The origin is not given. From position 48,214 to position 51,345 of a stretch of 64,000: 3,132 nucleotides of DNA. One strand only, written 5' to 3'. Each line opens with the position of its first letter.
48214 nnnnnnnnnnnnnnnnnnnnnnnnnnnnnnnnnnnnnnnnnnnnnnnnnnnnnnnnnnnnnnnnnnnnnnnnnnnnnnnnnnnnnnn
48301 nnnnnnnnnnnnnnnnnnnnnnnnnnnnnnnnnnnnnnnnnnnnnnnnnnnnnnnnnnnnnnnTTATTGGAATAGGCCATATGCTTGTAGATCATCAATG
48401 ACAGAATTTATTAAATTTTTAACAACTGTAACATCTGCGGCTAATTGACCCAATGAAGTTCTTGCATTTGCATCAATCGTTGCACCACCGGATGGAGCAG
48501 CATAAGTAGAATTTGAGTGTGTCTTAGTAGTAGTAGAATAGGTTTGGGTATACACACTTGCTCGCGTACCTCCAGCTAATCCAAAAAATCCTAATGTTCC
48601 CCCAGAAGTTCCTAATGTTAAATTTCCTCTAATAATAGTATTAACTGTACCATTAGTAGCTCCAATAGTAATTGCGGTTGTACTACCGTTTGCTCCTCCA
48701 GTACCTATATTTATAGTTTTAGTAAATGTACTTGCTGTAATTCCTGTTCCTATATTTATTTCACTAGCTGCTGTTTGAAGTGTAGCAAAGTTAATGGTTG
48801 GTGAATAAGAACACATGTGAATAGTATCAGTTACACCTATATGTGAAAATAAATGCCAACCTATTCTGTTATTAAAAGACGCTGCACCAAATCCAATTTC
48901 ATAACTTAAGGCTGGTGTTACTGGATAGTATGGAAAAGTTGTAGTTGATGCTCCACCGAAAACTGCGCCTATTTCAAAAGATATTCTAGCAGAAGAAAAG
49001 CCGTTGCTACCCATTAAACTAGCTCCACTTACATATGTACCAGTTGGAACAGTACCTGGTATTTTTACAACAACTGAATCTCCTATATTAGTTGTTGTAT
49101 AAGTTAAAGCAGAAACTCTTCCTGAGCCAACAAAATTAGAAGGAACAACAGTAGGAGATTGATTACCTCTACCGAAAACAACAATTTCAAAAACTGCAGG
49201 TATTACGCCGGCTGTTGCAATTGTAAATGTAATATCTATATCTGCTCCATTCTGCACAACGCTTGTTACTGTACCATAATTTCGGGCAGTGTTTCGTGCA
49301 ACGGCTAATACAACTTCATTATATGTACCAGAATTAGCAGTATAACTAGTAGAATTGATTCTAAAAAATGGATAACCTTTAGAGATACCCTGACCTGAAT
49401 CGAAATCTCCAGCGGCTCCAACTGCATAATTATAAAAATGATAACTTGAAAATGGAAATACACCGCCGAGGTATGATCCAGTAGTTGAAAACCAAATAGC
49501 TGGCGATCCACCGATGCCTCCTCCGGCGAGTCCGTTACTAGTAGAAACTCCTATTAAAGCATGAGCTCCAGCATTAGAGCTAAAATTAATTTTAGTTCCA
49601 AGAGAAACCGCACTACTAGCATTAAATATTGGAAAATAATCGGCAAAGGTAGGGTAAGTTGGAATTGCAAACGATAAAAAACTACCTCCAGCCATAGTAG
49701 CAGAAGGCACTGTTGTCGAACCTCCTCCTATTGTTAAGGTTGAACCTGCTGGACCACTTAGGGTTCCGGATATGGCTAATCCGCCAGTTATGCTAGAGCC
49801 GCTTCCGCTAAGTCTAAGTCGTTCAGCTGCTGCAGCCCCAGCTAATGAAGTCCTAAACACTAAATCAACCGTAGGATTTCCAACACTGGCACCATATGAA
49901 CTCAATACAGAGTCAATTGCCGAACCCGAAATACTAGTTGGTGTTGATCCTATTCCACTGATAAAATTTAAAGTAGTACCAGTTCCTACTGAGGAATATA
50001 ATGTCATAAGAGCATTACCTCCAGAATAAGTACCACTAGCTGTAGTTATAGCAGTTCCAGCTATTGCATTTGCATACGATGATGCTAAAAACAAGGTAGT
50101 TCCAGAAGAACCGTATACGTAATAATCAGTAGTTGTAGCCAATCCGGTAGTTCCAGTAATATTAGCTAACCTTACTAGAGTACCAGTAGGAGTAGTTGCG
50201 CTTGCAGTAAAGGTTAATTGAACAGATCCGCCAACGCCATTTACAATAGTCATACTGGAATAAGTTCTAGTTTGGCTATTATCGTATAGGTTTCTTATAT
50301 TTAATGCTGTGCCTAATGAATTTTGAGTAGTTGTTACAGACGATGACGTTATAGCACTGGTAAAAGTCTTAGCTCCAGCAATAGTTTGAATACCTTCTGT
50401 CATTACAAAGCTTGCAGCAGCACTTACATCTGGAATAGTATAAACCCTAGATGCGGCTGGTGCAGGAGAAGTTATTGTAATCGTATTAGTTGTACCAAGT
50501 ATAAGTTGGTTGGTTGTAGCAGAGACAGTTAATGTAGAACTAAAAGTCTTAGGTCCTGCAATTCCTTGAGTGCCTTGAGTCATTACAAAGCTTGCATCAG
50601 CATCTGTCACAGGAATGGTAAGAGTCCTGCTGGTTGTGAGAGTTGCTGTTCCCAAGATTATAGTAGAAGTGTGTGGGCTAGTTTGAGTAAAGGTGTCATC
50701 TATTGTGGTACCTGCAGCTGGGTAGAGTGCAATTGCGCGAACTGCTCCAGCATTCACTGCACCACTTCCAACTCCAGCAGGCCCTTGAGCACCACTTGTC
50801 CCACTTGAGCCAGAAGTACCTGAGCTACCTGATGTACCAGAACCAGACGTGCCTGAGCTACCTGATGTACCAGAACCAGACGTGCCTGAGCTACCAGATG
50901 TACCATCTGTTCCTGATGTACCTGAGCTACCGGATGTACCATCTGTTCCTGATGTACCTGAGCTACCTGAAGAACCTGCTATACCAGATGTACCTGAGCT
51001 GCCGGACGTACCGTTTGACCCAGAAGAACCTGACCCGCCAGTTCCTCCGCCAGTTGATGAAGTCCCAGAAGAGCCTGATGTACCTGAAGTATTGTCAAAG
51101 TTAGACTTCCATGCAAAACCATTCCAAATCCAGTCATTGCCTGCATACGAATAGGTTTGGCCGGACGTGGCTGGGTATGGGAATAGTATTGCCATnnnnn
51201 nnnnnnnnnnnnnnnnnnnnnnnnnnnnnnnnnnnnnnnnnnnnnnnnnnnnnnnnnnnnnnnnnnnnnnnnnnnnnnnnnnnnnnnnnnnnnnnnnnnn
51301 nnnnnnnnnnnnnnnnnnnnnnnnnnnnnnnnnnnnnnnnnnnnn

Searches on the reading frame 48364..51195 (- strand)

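Call 7: search_protein_families(library=phrogs, proteins=[window:48364-51195:-], max_evalue=0.001)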
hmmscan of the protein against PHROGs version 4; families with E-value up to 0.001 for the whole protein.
window:48364-51195:- (943 aa): 5 families
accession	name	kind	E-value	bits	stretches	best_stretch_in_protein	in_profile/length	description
phrog_1806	-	tail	6.8e-06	26.6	1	37-142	108-213/276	collagen like minor tail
phrog_18350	-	tail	2.3e-05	25.2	1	35-143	93-195/253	tail fiber protein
phrog_5073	-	tail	6.2e-05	23.2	1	39-287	250-466/519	tail fiber protein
phrog_26246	-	tail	8.7e-05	22.8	1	34-141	82-191/329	tail protein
phrog_819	-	tail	0.00013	21.2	1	13-369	612-912/1024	tail protein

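Call 8: search_protein_families(library=pfam, proteins=[window:48364-51195:-], max_evalue=0.001)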
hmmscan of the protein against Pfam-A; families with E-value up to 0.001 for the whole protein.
window:48364-51195:- (943 aa): 2 families
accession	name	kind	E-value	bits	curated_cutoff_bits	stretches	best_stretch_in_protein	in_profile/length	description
PF18338.7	BppL_N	-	6.1e-07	29.2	25.8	0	203-223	5-25/25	Lower baseplate protein N-terminal domain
PF01391.23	Collagen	-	3.4e-05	23.9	27.2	1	38-96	1-59/60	Collagen triple helix repeat (20 copies)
